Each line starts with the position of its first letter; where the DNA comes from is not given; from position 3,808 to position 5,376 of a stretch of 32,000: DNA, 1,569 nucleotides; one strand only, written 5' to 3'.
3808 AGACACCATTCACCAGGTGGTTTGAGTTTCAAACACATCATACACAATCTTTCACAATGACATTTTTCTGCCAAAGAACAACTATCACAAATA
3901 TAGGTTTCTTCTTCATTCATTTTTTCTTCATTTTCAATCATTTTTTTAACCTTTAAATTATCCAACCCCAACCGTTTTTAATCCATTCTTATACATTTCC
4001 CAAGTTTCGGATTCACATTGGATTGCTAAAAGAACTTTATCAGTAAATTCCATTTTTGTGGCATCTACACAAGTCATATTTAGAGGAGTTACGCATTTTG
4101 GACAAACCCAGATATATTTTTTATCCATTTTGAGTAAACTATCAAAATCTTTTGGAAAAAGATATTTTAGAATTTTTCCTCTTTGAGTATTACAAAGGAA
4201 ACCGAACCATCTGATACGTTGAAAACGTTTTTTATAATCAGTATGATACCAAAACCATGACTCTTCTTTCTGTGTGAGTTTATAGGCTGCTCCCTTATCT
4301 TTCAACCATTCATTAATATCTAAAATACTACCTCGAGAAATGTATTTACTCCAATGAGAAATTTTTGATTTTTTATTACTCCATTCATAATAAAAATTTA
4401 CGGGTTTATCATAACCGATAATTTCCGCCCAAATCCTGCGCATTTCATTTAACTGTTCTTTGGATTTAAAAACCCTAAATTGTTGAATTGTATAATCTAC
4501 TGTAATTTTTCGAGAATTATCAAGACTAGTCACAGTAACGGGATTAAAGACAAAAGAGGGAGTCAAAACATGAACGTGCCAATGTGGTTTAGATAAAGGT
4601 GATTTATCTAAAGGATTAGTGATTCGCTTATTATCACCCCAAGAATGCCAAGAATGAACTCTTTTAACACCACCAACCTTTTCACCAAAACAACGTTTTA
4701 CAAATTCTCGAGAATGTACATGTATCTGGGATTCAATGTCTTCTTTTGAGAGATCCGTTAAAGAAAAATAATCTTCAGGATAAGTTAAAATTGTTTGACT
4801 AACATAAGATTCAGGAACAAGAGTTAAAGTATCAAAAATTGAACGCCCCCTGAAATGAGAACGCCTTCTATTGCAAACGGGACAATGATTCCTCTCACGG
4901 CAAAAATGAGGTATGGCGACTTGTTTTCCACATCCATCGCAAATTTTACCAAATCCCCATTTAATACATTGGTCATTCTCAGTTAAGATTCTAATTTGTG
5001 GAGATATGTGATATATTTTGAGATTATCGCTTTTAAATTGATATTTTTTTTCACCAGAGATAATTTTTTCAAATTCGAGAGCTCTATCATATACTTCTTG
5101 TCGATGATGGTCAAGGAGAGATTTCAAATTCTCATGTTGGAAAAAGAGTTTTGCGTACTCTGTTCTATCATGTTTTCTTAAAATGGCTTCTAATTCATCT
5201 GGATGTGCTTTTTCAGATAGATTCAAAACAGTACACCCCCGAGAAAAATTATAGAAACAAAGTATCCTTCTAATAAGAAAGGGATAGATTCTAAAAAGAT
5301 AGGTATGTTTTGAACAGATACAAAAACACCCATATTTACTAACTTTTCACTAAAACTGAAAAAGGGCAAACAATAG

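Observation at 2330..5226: Candidate new rolling-circle element: IS91/ISCR-like Y1 HUH enzyme driving an operon of a DEDDh exonuclease and five small proteins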

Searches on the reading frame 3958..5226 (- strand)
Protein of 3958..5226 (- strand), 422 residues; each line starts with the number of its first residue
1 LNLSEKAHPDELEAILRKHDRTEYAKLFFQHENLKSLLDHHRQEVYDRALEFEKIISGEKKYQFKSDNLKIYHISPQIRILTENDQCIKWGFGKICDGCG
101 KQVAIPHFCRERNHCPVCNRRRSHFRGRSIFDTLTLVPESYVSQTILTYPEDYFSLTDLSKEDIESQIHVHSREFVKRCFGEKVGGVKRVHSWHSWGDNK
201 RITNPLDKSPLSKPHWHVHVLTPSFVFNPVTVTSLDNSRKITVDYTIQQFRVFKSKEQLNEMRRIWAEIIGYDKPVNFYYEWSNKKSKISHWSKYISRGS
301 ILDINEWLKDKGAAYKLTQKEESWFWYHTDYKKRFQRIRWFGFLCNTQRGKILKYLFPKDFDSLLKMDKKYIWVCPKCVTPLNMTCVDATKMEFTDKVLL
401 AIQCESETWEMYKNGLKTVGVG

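Call 3: search_protein_families(library=pfam, proteins=[window:3958-5226:-], max_evalue=1)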
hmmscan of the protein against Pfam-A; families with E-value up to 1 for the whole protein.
window:3958-5226:- (422 aa): 3 families
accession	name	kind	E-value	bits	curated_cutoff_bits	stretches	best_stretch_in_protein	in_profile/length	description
PF14319.11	Zn_Tnp_IS91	-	0.00034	21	26.3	1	95-124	40-68/90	Transposase zinc-binding domain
PF01446.23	Rep_1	-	0.06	13.2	33.2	1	103-137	4-37/253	Replication protein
PF12773.13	DZR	-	0.35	11.5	27.3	0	94-121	13-33/45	Double zinc ribbon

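Call 4: search_protein_families(library=phrogs, proteins=[window:3958-5226:-], max_evalue=0.1)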
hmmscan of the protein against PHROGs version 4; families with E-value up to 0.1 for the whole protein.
window:3958-5226:- (422 aa): 0 families

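Call 5: search_protein_families(library=ncbifam, proteins=[window:3958-5226:-], max_evalue=0.1)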
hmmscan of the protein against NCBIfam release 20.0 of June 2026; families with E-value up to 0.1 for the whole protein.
window:3958-5226:- (422 aa): 2 families
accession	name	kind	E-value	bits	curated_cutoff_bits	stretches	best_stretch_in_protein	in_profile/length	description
NF033538.2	transpos_IS91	equivalog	0.00045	19.3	125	1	95-200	44-148/356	IS91 family transposase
NF009649.0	PRK13182.1-5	equivalog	0.044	13.9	265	0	32-95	94-154/186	chromosome-anchoring protein RacA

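Call 9: find_homologous_proteins(query=window:3958-5226:-, max_evalue=0.001)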
Query window:3958-5226:- (422 aa): 7 proteins with E <= 0.001 among 1943 candidates. Only proteins of 232 to 739 residues were searched: fused or split forms outside these lengths cannot appear, so this answer is no evidence that the protein stands alone or is whole; lengths 'longer' or 'shorter' looks for them.
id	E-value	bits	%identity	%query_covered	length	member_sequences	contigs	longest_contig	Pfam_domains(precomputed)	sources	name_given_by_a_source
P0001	1.8e-297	1004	100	100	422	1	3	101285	-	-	-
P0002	6.3e-218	742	75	100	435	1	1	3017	-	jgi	-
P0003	1.6e-191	655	68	99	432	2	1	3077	-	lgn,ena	-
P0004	1.2e-190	652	68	100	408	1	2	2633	-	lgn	-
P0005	3.7e-190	651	68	100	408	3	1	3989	-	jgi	jgi:hypothetical protein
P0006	4.1e-186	637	67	100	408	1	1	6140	-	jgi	-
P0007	6.1e-183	627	65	100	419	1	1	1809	-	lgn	-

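Call 11: find_encoding_contigs(protein=P0006, flank=10000)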
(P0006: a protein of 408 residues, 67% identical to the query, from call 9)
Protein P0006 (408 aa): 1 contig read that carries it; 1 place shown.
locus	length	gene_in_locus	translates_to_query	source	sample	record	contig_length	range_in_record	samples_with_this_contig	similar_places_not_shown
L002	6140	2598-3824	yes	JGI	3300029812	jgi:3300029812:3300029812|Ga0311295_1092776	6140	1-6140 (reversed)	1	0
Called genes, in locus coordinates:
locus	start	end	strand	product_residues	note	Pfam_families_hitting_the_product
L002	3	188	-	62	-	?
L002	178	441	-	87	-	-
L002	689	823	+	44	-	-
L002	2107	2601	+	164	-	-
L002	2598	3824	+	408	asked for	-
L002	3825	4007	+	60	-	-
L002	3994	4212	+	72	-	-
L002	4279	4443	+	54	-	-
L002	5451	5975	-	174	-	PF00929:RNase_T, PF16473:Rv2179c-like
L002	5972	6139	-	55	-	?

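Call 12: find_encoding_contigs(protein=P0005, flank=10000)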
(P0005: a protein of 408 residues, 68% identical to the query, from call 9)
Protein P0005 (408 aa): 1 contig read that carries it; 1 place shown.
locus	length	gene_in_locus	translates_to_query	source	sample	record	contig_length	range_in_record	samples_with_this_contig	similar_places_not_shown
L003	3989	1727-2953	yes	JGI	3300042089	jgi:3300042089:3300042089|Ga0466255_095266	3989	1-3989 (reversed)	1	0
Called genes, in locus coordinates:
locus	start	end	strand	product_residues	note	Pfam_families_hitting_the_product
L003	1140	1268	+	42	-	-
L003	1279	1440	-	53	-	-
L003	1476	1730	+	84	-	-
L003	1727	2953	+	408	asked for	-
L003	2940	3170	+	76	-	-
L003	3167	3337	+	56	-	-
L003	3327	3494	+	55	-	-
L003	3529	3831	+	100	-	-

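Call 13: find_encoding_contigs(protein=P0001, flank=10000)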
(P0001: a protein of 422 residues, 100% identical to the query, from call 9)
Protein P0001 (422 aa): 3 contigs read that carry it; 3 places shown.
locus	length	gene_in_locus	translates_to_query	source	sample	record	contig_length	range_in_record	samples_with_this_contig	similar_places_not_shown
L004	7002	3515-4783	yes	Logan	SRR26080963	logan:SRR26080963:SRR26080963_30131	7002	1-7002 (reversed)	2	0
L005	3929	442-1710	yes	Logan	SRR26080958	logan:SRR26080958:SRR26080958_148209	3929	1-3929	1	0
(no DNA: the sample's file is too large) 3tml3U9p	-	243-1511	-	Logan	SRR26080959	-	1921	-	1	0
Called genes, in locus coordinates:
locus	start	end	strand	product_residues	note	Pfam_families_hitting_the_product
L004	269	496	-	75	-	PF01423:LSM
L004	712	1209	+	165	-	PF03946:Ribosomal_L11_N, PF00298:Ribosomal_L11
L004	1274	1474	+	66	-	PF00584:SecE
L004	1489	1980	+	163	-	PF03439:Spt5-NGN, PF00467:KOW (weak)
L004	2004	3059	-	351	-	PF12706:Lactamase_B_2 (faint)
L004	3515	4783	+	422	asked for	-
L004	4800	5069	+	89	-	-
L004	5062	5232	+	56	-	-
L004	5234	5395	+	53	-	-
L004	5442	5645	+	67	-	-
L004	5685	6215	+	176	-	PF00929:RNase_T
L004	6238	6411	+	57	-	-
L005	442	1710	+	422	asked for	-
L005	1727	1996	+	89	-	-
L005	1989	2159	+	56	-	-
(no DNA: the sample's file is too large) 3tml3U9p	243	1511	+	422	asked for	-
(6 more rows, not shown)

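Call 20: search_protein_representatives(protein=window:3958-5226:-)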
Query: 422 residues. Proteins with E-value up to 0.001 (for the whole library): 37; up to 1e-10: 16; up to 1e-30: 6. The best 37 are listed.
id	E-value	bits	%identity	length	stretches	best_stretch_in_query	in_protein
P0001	5.9e-298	1004.2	100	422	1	1-422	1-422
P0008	2.3e-60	221.2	38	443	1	34-413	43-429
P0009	1.7e-48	182.1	37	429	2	239-412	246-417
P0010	6.6e-45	170.3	35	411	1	47-382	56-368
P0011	2.8e-40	155.0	30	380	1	85-415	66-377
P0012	6.2e-40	153.9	34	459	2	237-384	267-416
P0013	1.2e-28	116.8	35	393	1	84-353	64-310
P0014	2.7e-27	112.2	32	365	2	79-224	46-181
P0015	3.4e-24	102.0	32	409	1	62-354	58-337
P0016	1.1e-21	93.7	36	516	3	236-379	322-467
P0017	1.0e-20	90.6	36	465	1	86-353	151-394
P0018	4.0e-18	82.0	33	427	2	96-362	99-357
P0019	1.7e-16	76.6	29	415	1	81-347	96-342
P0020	1.8e-16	76.5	31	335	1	84-355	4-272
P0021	7.3e-13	64.7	30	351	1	84-354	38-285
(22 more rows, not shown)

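Call 23: search_protein_families(library=pfam, alignment_id=A1, max_evalue=0.01)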
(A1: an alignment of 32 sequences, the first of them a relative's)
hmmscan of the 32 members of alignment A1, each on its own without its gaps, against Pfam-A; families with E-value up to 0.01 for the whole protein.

A. member 1, P0001 (422 aa): 1 family
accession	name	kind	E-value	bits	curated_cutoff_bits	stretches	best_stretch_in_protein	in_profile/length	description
PF14319.11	Zn_Tnp_IS91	-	0.00034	21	26.3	1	95-124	40-68/90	Transposase zinc-binding domain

B. families by the number of members that match (of 32 scanned): 17 families
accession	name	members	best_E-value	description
PF14319.11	Zn_Tnp_IS91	15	1.1e-05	Transposase zinc-binding domain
PF01446.23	Rep_1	6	4.2e-05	Replication protein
PF03432.20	Relaxase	3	0.00073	MobA/VirD2-like, nuclease domain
PF18112.7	Zn-C2H2_12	1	0.0005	Autophagy receptor zinc finger-C2H2 domain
PF13240.11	Zn_Ribbon_1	1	0.00067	zinc-ribbon domain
PF17979.7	zf-CRD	1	0.00093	Cysteine rich domain with multizinc binding regions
PF06221.18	zf-C2HC5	1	0.0021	Putative zinc finger motif, C2HC5-type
PF13248.11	Zn_ribbon_3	1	0.0026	zinc-ribbon domain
PF23548.1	Zn_ribbon_FGT1_2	1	0.0041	FORGETTER1 second zinc ribbon domain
PF22191.2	IBR_1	1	0.0046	IBR domain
PF23145.1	Zf_2nd_IFT121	1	0.0047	IFT121, second zinc finger domain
PF08772.16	Zn_ribbon_NOB1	1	0.0077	Nin one binding (NOB1) Zn-ribbon like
PF04986.18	Y2_Tnp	1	0.008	Putative transposase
PF04423.19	Rad50_zn_hook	1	0.0082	Rad50 zinc hook motif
PF21349.2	RUBY_RBDX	1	0.0085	Rubrerythrin, rubredoxin-like domain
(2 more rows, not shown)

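Call 24: search_solved_structures(query=A1, max_evalue=10, show_alignments=2)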
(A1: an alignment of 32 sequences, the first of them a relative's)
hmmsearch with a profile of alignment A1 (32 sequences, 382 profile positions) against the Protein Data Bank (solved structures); distinct sequences matched with E-value up to 10: 18.
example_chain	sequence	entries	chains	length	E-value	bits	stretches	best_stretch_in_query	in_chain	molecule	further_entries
3qqc_A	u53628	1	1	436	0.0041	19.6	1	306-345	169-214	DNA-directed RNA polymerase subunit b, DNA-directed RNA polymerase subunit a', DNA-directe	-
8uxz_D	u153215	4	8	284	0.05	16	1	69-115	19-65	Acetyl-coenzyme A carboxylase carboxyl transferase subunit beta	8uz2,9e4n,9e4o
2f9y_B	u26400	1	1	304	0.055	15.9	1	69-114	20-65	Acetyl-coenzyme A carboxylase carboxyl transferase subunit beta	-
6zff_A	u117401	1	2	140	0.51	12.7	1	320-350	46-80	DNA double-strand break repair Rad50 ATPase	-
1l8d_A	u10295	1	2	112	0.52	12.7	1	320-350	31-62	DNA double-strand break repair rad50 ATPase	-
1kfv_A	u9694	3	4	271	0.67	12.3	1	72-99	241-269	Formamido-pyrimidine DNA glycosylase | Formamidopyrimidine-DNA glycosylase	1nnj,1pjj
1pji_A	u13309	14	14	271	0.67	12.3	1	72-99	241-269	Formamidopyrimidine-DNA glycosylase | DNA glycosylase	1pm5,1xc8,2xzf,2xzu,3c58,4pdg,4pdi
1tdz_A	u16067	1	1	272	0.67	12.3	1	72-99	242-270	formamidopyrimidine-DNA glycosylase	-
6h0s_A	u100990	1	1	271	0.68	12.3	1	72-99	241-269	Formamidopyrimidine-DNA glycosylase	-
6rnr_A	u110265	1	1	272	0.69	12.2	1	72-99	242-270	Formamidopyrimidine-DNA glycosylase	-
6fl1_A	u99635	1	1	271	0.73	12.2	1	72-99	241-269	Formamidopyrimidine-DNA glycosylase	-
4pcz_A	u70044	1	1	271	0.75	12.1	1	72-99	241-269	Formamidopyrimidine-DNA glycosylase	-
2x9z_A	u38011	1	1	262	1.8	10.9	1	109-179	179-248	CELL WALL SURFACE ANCHOR FAMILY PROTEIN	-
1bq8_A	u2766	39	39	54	2.1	10.6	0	91-103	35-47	PROTEIN (RUBREDOXIN) | Rubredoxin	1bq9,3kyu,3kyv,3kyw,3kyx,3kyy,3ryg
3eb5_A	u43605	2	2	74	2.6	10.4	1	50-99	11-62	Baculoviral IAP repeat-containing protein 3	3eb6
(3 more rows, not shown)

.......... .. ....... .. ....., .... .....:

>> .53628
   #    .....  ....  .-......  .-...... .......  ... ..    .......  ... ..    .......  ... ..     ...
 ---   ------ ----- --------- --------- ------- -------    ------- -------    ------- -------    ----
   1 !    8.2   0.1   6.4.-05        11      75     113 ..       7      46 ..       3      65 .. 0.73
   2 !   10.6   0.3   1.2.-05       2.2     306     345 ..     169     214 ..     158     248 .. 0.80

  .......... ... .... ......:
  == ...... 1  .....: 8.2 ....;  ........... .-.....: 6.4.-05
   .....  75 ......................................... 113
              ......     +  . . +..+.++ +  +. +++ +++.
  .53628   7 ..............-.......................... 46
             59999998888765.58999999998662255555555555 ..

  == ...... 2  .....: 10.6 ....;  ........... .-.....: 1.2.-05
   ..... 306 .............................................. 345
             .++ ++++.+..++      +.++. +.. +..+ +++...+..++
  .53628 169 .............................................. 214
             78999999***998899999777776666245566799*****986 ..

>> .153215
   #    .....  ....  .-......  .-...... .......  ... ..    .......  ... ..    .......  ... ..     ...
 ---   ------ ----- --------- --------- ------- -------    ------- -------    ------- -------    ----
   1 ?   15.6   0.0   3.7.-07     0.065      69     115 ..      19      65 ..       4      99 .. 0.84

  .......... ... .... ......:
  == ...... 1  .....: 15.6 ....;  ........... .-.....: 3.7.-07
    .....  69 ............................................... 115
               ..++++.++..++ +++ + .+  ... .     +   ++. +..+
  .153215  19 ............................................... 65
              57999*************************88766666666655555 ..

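Call 26: find_encoding_contigs(protein=P0003, flank=10000)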
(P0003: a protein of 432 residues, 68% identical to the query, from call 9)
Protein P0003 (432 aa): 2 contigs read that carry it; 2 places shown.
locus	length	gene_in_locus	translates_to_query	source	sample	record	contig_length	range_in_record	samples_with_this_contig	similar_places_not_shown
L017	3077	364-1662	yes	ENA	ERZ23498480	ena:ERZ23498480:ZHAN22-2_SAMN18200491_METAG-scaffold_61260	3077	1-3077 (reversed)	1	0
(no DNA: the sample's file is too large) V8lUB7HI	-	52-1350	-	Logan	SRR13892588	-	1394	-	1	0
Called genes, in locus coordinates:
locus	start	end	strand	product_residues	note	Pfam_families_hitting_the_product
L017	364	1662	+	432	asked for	-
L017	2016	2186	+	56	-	-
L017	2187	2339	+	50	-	-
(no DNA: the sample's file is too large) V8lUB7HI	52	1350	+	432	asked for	-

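Call 27: find_encoding_contigs(protein=P0002, flank=10000)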
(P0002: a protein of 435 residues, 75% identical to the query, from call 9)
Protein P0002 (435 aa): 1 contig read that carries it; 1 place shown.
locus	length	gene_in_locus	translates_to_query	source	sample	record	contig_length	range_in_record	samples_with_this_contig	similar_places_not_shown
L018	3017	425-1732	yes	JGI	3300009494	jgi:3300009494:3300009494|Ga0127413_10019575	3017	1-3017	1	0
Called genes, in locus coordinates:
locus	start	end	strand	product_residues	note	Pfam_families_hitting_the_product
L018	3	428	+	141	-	?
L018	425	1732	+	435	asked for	-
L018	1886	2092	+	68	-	-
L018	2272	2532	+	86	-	-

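Call 28: find_encoding_contigs(protein=P0008, flank=10000)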
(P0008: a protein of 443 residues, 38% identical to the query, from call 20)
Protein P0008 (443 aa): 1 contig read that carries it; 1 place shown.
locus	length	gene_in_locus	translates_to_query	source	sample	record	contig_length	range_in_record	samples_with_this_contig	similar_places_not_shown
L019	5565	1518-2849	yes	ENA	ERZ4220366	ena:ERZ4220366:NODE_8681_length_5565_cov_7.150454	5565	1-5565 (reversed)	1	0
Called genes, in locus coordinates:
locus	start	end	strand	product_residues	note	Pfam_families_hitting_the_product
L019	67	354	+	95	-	-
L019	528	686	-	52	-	-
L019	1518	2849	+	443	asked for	-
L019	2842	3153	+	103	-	-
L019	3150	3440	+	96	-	-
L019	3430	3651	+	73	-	-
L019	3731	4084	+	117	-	-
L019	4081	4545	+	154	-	-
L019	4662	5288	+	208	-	-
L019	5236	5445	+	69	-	-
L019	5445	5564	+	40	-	?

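Call 29: find_encoding_contigs(protein=P0010, flank=10000)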
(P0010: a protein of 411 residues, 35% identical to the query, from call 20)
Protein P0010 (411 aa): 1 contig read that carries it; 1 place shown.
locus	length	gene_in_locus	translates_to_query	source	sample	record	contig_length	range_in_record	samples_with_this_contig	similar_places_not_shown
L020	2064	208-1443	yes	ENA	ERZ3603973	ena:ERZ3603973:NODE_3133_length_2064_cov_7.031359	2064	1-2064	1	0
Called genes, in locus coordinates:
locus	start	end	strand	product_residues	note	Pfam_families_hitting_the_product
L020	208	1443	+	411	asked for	-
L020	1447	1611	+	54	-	-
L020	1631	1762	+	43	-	-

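Call 33: predict_structure(alignment_id=A1)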
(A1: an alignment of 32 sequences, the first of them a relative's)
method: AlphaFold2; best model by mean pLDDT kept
length: 422 residues; sequences in the alignment: 32
mean_pLDDT: 81.4   pTM: 0.77
mean pLDDT of the five models: 81.4, 81.3, 81.2, 80.0, 79.3
residues with pLDDT >= 90: 200; 70-90: 118; 50-70: 72; < 50: 32
segments of 3 or more residues with pLDDT < 50: 1-7, 362-368, 417-422
pLDDT, mean of each block of 10 residues (from residue 1): 45 53 58 67 61 51 58 91 89 91 91 93 89 82 97 93 97 97 95 79 61 95 89 87 82 94 98 95 93 95 95 96 96 88 87 64 51 86 79 84 77 58 32
secondary structure, 60 per line:
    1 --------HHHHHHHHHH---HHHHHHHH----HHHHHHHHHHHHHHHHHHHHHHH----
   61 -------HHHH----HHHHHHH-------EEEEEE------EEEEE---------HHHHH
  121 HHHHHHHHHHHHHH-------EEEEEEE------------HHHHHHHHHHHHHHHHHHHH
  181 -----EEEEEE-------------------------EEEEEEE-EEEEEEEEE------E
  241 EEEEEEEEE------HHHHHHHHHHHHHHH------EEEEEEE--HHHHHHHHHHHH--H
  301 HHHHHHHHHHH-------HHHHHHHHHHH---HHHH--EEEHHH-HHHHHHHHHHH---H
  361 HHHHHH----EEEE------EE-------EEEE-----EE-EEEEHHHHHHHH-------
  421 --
elements in order: H9-18 H22-29 H34-56 H68-71 H76-82 E90-95 E102-106 H116-134 E142-148 H161-180 E186-191 E217-223 E225-233 E240-249 H256-270 E277-283 H286-297 H300-311 H319-329 H333-336 E339-341 H346-356 H360-366 E371-374 E390-393 E402-405 H406-413

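Call 35: find_related_loci(query=A2, collection=genome_contigs, flank=10000)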
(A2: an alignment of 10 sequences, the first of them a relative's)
Query A2 (422 aa) in genome_contigs; peptide patterns used: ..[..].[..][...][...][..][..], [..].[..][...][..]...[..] (x = any residue, [..] = any of these).
407 stretches matched a pattern, but none encodes a relative of the query by tblastn (E <= 1e-3).

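Call 36: find_related_loci(query=A2, collection=viral_contigs, flank=10000)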
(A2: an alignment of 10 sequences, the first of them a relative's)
Query A2 (422 aa) in viral_contigs; peptide patterns used: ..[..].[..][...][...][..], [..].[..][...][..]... (x = any residue, [..] = any of these).
593 stretches matched a pattern, but none encodes a relative of the query by tblastn (E <= 1e-3).

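Call 38: fold_search(model_id=the predicted structure, library=pdb)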
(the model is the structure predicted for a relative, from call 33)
No match with E <= 0.001 here; weaker rows may still be real.
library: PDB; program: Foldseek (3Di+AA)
matches with E <= 10: 500; with E <= 0.001: 0
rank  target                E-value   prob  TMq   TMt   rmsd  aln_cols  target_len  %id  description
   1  9brb_a                1.1e-02  0.23  0.16  0.10  30.0       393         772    9  Synaptic Vesicle V-ATPase with synaptophysin and SidK, State 1 (released 2024-06-26)
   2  6m0r_A                1.4e-02  0.15  0.13  0.09  29.4       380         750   12  2.7A Yeast Vo state3 (released 2020-11-04)
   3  9gad_A                1.9e-02  0.92  0.17  0.41   8.8       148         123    9  Structure and catalytic mechanism of SAM-AMP lyase in Clostridium botulinum CorA-associated type III CRISPR system (released 2025-07-02)
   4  9gab_A                2.1e-02  0.93  0.17  0.43   8.4       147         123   10  Structure and catalytic mechanism of SAM-AMP lyase in Clostridium botulinum CorA-associated type III CRISPR system (released 2025-07-02)
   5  9lqd                  2.6e-02  0.85  0.16  0.37   9.6       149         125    9  Crystal structure of SAM lyase (released 2025-11-26)
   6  9gad_F                2.9e-02  0.82  0.16  0.35   8.9       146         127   10  Structure and catalytic mechanism of SAM-AMP lyase in Clostridium botulinum CorA-associated type III CRISPR system (released 2025-07-02)
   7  3qae                  3.4e-02  0.30  0.15  0.16  19.2       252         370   12  3-hydroxy-3-methylglutaryl-coenzyme A reductase of Streptococcus pneumoniae (released 2011-01-26)
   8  2bvz                  4.2e-02  0.77  0.15  0.44   6.2       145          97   10  Mutant of the Ribosomal Protein S6 (released 2005-10-26)
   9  9e7l_A                4.4e-02  0.11  0.14  0.09  28.4       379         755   10  Yeast V-ATPase Vo proton channel bound to nanobody 2WVA7 (released 2025-02-05)
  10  9gab_D                4.7e-02  0.77  0.16  0.36   8.9       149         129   11  Structure and catalytic mechanism of SAM-AMP lyase in Clostridium botulinum CorA-associated type III CRISPR system (released 2025-07-02)
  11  5mr7_B                5.2e-02  0.13  0.08  0.15  20.2       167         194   12  Crystal structure of the DBD domain of human Grhl2 (released 2018-01-17)
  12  2j5a                  5.5e-02  0.90  0.17  0.50   6.2       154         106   11  Folding of S6 structures with divergent amino-acid composition: pathway flexibility within partly overlapping foldons (released 2006-10-25)
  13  5wpj_B                5.5e-02  0.18  0.15  0.15  20.1       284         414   11  Structure of the class II 3-hydroxy-3-methylglutaryl-CoA reductase from Streptococcus pneumoniae bound to NADPH in ope (released 2018-04-25)
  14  9gad_E                5.5e-02  0.82  0.16  0.41   8.6       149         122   11  Structure and catalytic mechanism of SAM-AMP lyase in Clostridium botulinum CorA-associated type III CRISPR system (released 2025-07-02)
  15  5wpk_A                6.1e-02  0.25  0.16  0.17  19.9       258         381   10  Structure of the class II 3-hydroxy-3-methylglutaryl-CoA reductase from Streptococcus pneumoniae bound to HMG-CoA and  (released 2018-04-25)
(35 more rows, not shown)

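Call 65: search_protein_families(library=pfam, proteins=[L002:2107-2601:+, L002:3825-4007:+, L002:3994-4212:+, L002:4279-4443:+, L002:178-441:-, L018:3-428:+, L003:1476-1730:+, L003:3529-3831:+], max_evalue=0.1)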
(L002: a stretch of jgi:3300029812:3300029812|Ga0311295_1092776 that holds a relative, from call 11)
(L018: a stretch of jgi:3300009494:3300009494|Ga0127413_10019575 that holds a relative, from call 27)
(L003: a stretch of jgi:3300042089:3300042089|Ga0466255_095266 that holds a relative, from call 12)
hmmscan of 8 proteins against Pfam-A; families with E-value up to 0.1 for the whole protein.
L002:2107-2601:+ (164 aa): 1 family
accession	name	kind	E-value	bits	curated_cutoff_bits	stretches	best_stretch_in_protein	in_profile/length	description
PF15752.10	DUF4688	-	0.02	14.6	27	1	61-120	279-338/400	Domain of unknown function (DUF4688)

L002:3825-4007:+ (60 aa): 2 families
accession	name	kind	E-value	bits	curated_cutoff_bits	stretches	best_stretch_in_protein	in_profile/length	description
PF08273.17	Zn_Ribbon_Prim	-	0.028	15.2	23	1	21-49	12-32/37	Zinc-binding domain of primase-helicase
PF06827.20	zf-FPG_IleRS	-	0.033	14.5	21.3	0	7-16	4-13/30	Zinc finger found in FPG and IleRS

L002:3994-4212:+ (72 aa): 3 families
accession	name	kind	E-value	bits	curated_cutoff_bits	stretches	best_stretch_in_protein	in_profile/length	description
PF18912.6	DZR_2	-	0.023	15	27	0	53-69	19-35/56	Double zinc ribbon domain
PF18439.7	zf_UBZ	-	0.049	13.8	25.6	0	31-45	2-16/32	Ubiquitin-Binding Zinc Finger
PF02318.22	FYVE_2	-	0.1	13.3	27.2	0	3-64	29-80/118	FYVE-type zinc finger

L002:4279-4443:+ (54 aa): 1 family
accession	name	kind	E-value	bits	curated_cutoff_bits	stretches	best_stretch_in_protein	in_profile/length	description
PF16830.10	NBD94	-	0.015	16.2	25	1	3-53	9-58/91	Nucleotide-Binding Domain 94 of RH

L002:178-441:- (87 aa): 0 families

L018:3-428:+ (141 aa): 0 families

L003:1476-1730:+ (84 aa): 0 families

L003:3529-3831:+ (100 aa): 0 families

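Call 74: search_dna_similar(query=P0001, collection=plasmids, mode=protein, max_evalue=1, max_rows=20)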
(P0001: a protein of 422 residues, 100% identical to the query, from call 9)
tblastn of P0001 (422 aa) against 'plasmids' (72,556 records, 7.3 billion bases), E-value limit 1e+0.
Records with a match: 18; places in all: 34; records where one place covers at least 80% of the query: 0.
Best place of each record, by identity: <60% 18.
By first word of the organism name: Sinorhizobium 5; Paraburkholderia 4; Rhizobium 3; Citrobacter 2; Myroides 1; Leclercia 1; Aliarcobacter 1; Trichlorobacter 1.
By predicted mobility (MOB-suite, as given by PLSDB): conjugative 11; non-mobilizable 6; mobilizable 1.
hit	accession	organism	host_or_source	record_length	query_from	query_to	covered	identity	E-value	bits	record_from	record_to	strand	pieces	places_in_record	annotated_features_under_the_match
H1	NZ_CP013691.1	Myroides odoratimimus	Homo sapiens,the First Quanzhou ...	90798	60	352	69%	22.9%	7e-1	40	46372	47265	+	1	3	IS91 family transposase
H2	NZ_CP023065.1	Sinorhizobium sp. CCBAU 05631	G.max,nodule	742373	77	378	72%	20.4%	3e-1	41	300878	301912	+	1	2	IS91 family transposase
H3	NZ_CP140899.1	Sinorhizobium medicae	Medicago lupulina,whole organism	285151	75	355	67%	21.2%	9e-2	43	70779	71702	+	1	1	IS91 family transposase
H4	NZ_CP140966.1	Sinorhizobium medicae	Medicago lupulina,whole organism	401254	75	355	67%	21.2%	9e-2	43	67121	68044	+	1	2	IS91 family transposase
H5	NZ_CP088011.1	Rhizobium sp. T136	Melilotus albus,Cell culture,root nodule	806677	77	355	66%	21.4%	4e-2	44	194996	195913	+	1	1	IS91 family transposase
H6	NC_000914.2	Sinorhizobium fredii NGR234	-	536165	77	353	66%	21.5%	1e-1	43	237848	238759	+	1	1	IS91 family transposase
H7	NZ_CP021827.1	Sinorhizobium meliloti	Medicago truncatula,Single Cell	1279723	75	353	66%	21.3%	3e-1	41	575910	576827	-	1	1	record has no annotation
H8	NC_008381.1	Rhizobium johnstonii 3841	-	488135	75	353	66%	21.1%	1e-1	43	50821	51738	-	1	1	IS91 family transposase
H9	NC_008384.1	Rhizobium johnstonii 3841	-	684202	75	353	66%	21.1%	1e-1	43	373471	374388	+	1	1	IS91 family transposase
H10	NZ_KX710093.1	Leclercia adecarboxylata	-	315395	5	230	54%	25.2%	5e-2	44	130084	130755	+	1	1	transposase zinc-binding domain-containing protein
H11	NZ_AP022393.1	Citrobacter portucalensis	-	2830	106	302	47%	26.5%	4e-2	44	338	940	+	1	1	protein rep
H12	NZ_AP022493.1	Citrobacter portucalensis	-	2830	106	302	47%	26.5%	4e-2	44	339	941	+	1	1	protein rep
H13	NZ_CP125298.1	Paraburkholderia sabiae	Mimosa caesalpiniifolia,cell ...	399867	49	229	43%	24.9%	4e-1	40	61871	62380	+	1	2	IS91 family transposase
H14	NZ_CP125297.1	Paraburkholderia sabiae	Mimosa caesalpiniifolia,cell ...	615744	49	229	43%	24.9%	9e-1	40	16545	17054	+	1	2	none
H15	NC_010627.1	Paraburkholderia phymatum STM815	-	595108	49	229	43%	24.4%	1e+0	39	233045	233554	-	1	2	IS91 family transposase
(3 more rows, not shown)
